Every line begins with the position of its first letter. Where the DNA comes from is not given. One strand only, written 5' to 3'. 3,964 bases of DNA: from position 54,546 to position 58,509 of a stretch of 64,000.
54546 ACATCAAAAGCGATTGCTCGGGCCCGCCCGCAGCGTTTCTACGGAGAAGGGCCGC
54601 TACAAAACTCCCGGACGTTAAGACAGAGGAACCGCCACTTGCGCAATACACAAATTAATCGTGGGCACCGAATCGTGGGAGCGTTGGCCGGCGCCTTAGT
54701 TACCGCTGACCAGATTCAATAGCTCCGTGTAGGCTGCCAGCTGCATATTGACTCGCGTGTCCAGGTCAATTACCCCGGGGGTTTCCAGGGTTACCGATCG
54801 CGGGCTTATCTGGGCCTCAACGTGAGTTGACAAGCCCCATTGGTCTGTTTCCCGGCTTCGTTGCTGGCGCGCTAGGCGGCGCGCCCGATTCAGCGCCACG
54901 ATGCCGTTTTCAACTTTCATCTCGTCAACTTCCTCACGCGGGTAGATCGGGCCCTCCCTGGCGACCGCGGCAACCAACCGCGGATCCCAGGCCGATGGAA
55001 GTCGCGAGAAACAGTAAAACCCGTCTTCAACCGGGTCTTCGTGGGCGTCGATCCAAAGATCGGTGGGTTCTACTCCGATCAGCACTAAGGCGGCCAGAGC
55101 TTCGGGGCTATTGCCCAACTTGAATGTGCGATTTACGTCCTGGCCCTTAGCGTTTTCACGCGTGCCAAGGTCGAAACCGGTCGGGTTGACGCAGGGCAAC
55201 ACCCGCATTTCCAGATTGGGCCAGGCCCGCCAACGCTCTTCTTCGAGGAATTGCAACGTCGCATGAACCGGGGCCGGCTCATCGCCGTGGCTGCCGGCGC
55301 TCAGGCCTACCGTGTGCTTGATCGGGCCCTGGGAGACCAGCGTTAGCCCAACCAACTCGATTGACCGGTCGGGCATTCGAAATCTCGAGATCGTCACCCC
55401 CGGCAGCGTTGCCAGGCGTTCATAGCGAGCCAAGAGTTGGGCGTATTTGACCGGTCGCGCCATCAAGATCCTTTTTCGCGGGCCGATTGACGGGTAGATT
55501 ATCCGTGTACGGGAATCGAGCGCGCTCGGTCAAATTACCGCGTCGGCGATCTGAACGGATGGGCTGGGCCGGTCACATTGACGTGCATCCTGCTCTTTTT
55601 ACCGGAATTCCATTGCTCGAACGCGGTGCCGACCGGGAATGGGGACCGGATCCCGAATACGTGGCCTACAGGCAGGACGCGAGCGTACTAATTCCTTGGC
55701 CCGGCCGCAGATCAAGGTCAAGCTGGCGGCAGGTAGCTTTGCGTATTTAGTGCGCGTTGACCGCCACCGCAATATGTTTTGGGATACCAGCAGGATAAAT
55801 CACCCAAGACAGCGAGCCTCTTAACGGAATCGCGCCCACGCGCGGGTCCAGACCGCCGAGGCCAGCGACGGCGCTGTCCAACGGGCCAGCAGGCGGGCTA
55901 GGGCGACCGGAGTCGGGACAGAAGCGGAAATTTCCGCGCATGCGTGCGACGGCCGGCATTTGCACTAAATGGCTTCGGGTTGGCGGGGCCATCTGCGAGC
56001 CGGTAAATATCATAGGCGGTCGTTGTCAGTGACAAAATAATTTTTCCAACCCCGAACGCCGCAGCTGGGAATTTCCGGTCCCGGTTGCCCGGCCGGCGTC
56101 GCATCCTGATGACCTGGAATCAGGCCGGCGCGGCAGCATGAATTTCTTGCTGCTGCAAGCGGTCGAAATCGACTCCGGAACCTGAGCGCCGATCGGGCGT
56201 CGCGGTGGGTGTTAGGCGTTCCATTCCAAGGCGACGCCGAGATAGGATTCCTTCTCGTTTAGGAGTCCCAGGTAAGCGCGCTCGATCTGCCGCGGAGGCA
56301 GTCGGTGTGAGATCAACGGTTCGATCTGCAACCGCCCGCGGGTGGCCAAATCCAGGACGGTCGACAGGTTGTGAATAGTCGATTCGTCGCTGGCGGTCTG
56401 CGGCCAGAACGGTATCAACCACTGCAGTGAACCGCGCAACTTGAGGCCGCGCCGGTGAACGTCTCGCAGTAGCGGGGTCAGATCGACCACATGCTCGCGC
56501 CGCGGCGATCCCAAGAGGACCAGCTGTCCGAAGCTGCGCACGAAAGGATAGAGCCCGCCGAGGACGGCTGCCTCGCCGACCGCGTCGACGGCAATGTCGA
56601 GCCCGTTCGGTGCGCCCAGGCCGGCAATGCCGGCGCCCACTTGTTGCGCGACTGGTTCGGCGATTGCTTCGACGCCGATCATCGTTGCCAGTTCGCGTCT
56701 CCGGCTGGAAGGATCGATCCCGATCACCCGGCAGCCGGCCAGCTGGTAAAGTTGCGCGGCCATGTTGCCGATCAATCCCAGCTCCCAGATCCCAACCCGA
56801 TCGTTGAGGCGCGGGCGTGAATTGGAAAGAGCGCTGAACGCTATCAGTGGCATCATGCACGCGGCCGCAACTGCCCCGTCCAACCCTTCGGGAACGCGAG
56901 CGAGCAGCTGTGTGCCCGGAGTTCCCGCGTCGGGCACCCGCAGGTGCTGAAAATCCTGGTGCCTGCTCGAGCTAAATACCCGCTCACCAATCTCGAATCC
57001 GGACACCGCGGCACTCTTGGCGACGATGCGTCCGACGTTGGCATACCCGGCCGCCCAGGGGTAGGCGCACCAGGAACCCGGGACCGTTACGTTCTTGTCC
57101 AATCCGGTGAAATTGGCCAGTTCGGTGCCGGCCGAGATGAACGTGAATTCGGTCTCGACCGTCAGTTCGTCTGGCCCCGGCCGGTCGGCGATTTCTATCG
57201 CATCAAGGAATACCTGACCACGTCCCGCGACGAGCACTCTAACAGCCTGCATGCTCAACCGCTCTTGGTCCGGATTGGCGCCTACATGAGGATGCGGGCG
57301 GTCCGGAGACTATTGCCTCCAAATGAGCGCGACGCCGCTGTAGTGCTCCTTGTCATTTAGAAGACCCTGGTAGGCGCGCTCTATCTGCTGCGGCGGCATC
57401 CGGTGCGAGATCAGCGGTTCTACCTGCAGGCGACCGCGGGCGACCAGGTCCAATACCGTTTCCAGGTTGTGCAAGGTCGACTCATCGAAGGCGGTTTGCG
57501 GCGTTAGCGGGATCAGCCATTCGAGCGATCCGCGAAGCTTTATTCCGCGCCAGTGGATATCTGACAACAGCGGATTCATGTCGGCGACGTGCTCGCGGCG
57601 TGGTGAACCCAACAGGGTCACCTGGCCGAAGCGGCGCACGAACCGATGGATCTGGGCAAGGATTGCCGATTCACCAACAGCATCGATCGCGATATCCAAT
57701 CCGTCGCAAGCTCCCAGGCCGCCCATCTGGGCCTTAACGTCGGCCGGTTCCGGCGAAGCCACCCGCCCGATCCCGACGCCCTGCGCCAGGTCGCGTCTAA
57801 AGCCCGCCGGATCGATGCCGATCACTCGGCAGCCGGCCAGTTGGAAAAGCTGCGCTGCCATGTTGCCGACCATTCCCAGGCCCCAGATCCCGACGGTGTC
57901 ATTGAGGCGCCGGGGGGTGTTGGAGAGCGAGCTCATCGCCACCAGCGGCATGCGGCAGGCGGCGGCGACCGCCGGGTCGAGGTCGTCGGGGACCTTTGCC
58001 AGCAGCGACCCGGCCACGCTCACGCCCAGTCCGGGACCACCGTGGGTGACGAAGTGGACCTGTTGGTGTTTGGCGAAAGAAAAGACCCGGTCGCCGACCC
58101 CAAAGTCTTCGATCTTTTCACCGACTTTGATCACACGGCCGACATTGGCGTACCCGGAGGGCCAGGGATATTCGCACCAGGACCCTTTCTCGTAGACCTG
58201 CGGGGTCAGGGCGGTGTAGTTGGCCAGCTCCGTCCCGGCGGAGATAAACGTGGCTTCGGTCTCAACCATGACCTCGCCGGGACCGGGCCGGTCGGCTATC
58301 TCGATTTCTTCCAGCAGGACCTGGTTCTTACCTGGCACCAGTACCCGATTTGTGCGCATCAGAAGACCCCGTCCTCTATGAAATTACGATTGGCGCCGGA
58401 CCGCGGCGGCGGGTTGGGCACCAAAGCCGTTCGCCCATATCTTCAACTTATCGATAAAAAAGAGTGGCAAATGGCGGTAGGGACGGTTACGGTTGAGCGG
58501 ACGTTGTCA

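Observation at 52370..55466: AstE/AspA hydrolase, MR/MLE enolase-superfamily enzyme, AstE/AspA hydrolase three-gene array: candidate N-acyl-amino-acid racemisation/deacylation pathway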

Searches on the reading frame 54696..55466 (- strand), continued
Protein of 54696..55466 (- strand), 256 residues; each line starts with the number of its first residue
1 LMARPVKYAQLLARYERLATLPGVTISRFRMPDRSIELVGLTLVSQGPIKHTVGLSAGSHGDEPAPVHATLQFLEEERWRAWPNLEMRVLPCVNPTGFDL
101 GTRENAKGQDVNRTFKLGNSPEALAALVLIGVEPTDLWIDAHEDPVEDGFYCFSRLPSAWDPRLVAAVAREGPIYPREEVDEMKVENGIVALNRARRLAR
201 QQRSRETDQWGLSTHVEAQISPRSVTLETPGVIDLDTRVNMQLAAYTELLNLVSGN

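Call 55: find_encoding_contigs(protein=P0020, flank=4000, max_places=1)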
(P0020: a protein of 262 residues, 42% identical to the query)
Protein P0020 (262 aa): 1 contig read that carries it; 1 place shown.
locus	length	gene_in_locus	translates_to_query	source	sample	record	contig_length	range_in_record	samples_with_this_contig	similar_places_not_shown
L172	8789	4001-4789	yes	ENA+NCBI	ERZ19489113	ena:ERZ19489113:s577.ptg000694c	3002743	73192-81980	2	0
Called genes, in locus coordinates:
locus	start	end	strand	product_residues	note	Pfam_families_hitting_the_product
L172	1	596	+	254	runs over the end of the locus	PF08239:SH3_3 (faint)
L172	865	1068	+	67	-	-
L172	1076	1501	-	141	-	PF05025:RbsD_FucU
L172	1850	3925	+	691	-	-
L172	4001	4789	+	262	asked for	PF10994:DUF2817, PF24827:AstE_AspA_cat (weak)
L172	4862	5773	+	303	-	PF04909:Amidohydro_2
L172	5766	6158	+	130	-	-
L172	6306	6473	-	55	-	-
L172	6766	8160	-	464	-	PF01425:Amidase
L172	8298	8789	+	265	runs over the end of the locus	PF05721:PhyH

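Call 56: find_encoding_contigs(protein=P0040, flank=4000, max_places=1)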
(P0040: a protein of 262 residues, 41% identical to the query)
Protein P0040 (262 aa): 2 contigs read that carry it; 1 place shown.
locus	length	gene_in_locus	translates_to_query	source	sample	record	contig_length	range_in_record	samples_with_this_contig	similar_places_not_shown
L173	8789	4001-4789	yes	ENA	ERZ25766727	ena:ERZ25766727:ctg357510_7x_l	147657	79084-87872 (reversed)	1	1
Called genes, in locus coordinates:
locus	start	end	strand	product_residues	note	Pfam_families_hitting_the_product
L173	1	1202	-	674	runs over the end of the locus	PF13428:TPR_14 (faint), PF00515:TPR_1 (faint), PF07719:TPR_2 (weak), PF13174:TPR_6 (faint), PF13181:TPR_8 (faint), PF13371:TPR_9 (weak), PF13432:TPR_16 (weak), PF14559:TPR_19 (weak), +4 more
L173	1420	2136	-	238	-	PF14117:DUF4287 (weak)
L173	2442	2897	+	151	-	-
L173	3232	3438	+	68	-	-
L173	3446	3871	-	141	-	PF05025:RbsD_FucU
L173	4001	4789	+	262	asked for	PF24827:AstE_AspA_cat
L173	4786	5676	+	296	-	PF04909:Amidohydro_2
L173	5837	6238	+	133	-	-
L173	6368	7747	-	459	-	PF01425:Amidase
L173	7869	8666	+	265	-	PF05721:PhyH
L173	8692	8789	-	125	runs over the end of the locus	PF00903:Glyoxalase, PF22677:Ble-like_N (weak)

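Call 57: find_encoding_contigs(protein=P0033, flank=4000, max_places=1)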
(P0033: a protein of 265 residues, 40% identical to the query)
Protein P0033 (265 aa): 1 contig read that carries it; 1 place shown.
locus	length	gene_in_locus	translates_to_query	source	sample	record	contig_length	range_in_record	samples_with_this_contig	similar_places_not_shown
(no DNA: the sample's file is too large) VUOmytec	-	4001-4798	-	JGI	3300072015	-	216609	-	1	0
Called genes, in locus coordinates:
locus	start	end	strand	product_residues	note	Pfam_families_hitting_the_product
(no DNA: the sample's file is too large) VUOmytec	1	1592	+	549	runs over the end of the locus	PF02776:TPP_enzyme_N, PF00205:TPP_enzyme_M, PF02775:TPP_enzyme_C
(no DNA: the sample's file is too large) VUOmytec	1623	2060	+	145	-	-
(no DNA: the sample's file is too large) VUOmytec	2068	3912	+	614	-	PF18920:DUF5671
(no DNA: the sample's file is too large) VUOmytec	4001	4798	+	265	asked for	PF24827:AstE_AspA_cat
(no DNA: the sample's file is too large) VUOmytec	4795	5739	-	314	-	-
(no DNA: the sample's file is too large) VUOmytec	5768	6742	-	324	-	-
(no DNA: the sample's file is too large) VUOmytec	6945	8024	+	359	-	PF02746:MR_MLE_N, PF13378:MR_MLE_C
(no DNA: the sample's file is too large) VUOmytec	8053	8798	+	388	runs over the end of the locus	PF02746:MR_MLE_N (weak), PF13378:MR_MLE_C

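Call 58: find_encoding_contigs(protein=P0038, flank=4000, max_places=1)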
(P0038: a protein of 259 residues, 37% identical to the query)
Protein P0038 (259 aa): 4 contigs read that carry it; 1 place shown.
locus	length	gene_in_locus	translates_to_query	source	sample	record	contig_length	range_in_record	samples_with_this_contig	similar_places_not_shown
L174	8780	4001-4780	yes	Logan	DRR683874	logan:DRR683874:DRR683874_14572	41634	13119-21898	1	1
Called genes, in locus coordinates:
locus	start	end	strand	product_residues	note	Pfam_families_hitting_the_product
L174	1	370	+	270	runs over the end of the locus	PF02673:BacA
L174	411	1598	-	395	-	PF01467:CTP_transf_like (faint)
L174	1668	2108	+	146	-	-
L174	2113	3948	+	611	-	PF18920:DUF5671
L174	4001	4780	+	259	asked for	PF24827:AstE_AspA_cat (weak)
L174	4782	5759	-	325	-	-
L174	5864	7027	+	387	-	PF13378:MR_MLE_C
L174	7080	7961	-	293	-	PF08450:SGL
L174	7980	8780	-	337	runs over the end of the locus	PF08240:ADH_N, PF00107:ADH_zinc_N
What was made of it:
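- H also recurs with mutarotase, lactonase-family and MDR genes (calls 55-58).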

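Call 59: search_protein_families(library=pfam, proteins=[L174:4782-5759:-], max_evalue=0.001)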
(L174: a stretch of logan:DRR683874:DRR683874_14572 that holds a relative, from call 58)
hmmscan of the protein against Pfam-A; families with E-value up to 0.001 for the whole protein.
L174:4782-5759:- (325 aa): 0 families

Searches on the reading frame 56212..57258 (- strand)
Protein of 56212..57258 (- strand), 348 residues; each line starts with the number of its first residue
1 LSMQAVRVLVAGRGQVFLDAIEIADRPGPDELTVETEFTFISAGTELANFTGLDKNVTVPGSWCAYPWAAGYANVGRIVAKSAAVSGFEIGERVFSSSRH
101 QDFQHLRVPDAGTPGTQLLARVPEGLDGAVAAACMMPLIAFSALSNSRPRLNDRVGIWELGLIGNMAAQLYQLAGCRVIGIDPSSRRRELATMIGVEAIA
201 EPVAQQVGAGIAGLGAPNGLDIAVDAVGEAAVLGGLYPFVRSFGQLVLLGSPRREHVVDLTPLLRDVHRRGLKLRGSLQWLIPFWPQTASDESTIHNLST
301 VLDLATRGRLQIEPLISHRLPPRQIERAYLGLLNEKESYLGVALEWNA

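Call 3: search_protein_families(library=pfam, proteins=[window:56212-57258:-], max_evalue=0.01)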
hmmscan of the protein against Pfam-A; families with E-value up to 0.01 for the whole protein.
window:56212-57258:- (348 aa): 4 families
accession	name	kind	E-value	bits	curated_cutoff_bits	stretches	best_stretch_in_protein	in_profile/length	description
PF00107.32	ADH_zinc_N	-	1.6e-14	54.4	31.8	1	163-277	2-112/129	Zinc-binding dehydrogenase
PF02826.25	2-Hacid_dh_C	-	0.0018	18.1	25.1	1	152-192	36-76/178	D-isomer specific 2-hydroxyacid dehydrogenase, NAD binding domain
PF13602.12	ADH_zinc_N_2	-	0.0047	18.3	27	1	217-329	21-120/134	Zinc-binding dehydrogenase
PF08240.17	ADH_N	-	0.0052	17.4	23.5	1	58-96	22-62/104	Alcohol dehydrogenase GroES-like domain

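Call 4: search_protein_families(library=ncbifam, proteins=[window:56212-57258:-], max_evalue=0.01)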
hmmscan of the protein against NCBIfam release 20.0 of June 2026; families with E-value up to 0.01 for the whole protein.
window:56212-57258:- (348 aa): 13 families
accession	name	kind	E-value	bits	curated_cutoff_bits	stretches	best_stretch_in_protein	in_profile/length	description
TIGR01202.1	bchC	equivalog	1.8e-15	56.9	291.25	1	8-332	5-296/308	chlorophyll synthesis pathway protein BchC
NF003808.0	PRK05396.1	equivalog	7.5e-12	44.8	380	1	153-264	165-277/341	L-threonine 3-dehydrogenase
TIGR03366.1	HpnZ_proposed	hypoth_equivalog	1.6e-11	44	328.1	1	119-276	122-277/315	putative phosphonate catabolism associated alcohol dehydrogenase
TIGR03451.1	mycoS_dep_FDH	equivalog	5.7e-11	41.8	512.9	1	143-329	168-343/358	S-(hydroxymethyl)mycothiol dehydrogenase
NF041097.1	keto_inos_dh_IolM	equivalog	2e-10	39.9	450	1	153-264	208-325/389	scyllo-inosose 3-dehydrogenase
TIGR00692.1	tdh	equivalog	2.3e-09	36.7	458.35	1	149-276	159-284/340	L-threonine 3-dehydrogenase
NF047908.1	AldhRedAhr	equivalog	1.3e-07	30.9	470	1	122-205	136-220/335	NADPH-dependent aldehyde reductase Ahr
NF041183.1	Pks2_ls1_myc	equivalog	3.4e-05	20.9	2400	1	74-237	1470-1631/2086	sulfolipid-1 biosynthesis phthioceranic/hydroxyphthioceranic acid synthase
NF058644.1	CurcmRedCuraProt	equivalog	4.8e-05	22.6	440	1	83-240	77-230/336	NADPH-dependent curcumin/dihydrocurcumin reductase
TIGR02824.1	quinone_pig3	subfamily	0.00029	19.9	296.8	1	75-265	66-254/325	putative NAD(P)H quinone oxidoreductase, PIG3 family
TIGR03989.1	Rxyl_3153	subfamily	0.0013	18.1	440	1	126-336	161-362/370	NDMA-dependent alcohol dehydrogenase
NF050805.1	CellDivHKDivJCaul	equivalog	0.0075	14.6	1000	1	116-200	69-144/531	cell cycle sensor histidine kinase DivJ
NF007375.0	PRK09880.1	equivalog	0.0077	15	469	0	151-284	169-296/344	L-idonate 5-dehydrogenase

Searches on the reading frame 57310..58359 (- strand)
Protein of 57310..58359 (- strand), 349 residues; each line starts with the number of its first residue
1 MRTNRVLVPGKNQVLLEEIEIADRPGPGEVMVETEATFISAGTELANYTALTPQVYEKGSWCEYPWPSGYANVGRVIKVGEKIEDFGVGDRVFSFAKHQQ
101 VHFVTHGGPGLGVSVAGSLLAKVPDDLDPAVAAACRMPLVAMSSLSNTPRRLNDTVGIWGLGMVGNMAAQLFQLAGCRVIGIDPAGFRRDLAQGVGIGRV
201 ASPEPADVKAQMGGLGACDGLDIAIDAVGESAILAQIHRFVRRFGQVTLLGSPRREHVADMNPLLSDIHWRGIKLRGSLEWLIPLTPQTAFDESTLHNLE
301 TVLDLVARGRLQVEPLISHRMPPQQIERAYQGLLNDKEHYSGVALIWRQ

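Call 3: search_protein_families(library=pfam, proteins=[window:57310-58359:-], max_evalue=0.01)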
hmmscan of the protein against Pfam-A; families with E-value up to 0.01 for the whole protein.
window:57310-58359:- (349 aa): 4 families
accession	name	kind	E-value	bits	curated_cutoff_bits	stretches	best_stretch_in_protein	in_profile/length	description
PF00107.32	ADH_zinc_N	-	1.6e-14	54.4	31.8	1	164-276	2-115/129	Zinc-binding dehydrogenase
PF13602.12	ADH_zinc_N_2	-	9.6e-06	27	27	1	219-331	22-121/134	Zinc-binding dehydrogenase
PF08240.17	ADH_N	-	8.8e-05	23.1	23.5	1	26-94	1-63/104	Alcohol dehydrogenase GroES-like domain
PF02826.25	2-Hacid_dh_C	-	0.00047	20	25.1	1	153-187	36-70/178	D-isomer specific 2-hydroxyacid dehydrogenase, NAD binding domain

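Call 4: search_protein_families(library=ncbifam, proteins=[window:57310-58359:-], max_evalue=0.01)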
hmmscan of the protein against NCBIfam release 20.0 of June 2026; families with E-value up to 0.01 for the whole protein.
window:57310-58359:- (349 aa): 17 families
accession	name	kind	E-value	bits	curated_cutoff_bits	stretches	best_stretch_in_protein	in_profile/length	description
TIGR01202.1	bchC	equivalog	4.9e-20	71.9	291.25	1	2-337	1-300/308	chlorophyll synthesis pathway protein BchC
TIGR00692.1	tdh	equivalog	1.2e-18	67.3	458.35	1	120-331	130-326/340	L-threonine 3-dehydrogenase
TIGR03451.1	mycoS_dep_FDH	equivalog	2.2e-17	63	512.9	1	121-333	143-346/358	S-(hydroxymethyl)mycothiol dehydrogenase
NF003808.0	PRK05396.1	equivalog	6.9e-17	61.3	380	1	151-331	162-326/341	L-threonine 3-dehydrogenase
NF041097.1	keto_inos_dh_IolM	equivalog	1.3e-14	53.7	450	1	154-334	208-378/389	scyllo-inosose 3-dehydrogenase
TIGR03989.1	Rxyl_3153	subfamily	4.7e-13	49.1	440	1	126-337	160-362/370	NDMA-dependent alcohol dehydrogenase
TIGR03366.1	HpnZ_proposed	hypoth_equivalog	4.7e-13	49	328.1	1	115-253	117-255/315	putative phosphonate catabolism associated alcohol dehydrogenase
NF006940.0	PRK09422.1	equivalog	2.1e-09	36.8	344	1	115-279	123-284/338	alcohol dehydrogenase AdhP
TIGR02818.1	adh_III_F_hyde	equivalog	1.2e-07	31.1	543.95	1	142-336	174-359/368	S-(hydroxymethyl)glutathione dehydrogenase/class III alcohol dehydrogenase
NF010344.0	PRK13771.1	subfamily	1.6e-07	30.6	349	1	8-95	6-85/334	putative alcohol dehydrogenase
TIGR02824.1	quinone_pig3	subfamily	2.2e-07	30.2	296.8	1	73-339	66-317/325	putative NAD(P)H quinone oxidoreductase, PIG3 family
NF047908.1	AldhRedAhr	equivalog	4.4e-06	25.8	470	1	123-251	136-260/335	NADPH-dependent aldehyde reductase Ahr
TIGR02823.1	oxido_YhdH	subfamily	1.6e-05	23.9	297.25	1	62-255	54-246/324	acrylyl-CoA reductase family protein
NF041172.1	AcrlCoa_red_Thmprot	equivalog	2.8e-05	23.2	500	0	62-95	52-85/334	acryloyl-CoA reductase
NF041183.1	Pks2_ls1_myc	equivalog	4.7e-05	20.4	2400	1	25-238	1430-1631/2086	sulfolipid-1 biosynthesis phthioceranic/hydroxyphthioceranic acid synthase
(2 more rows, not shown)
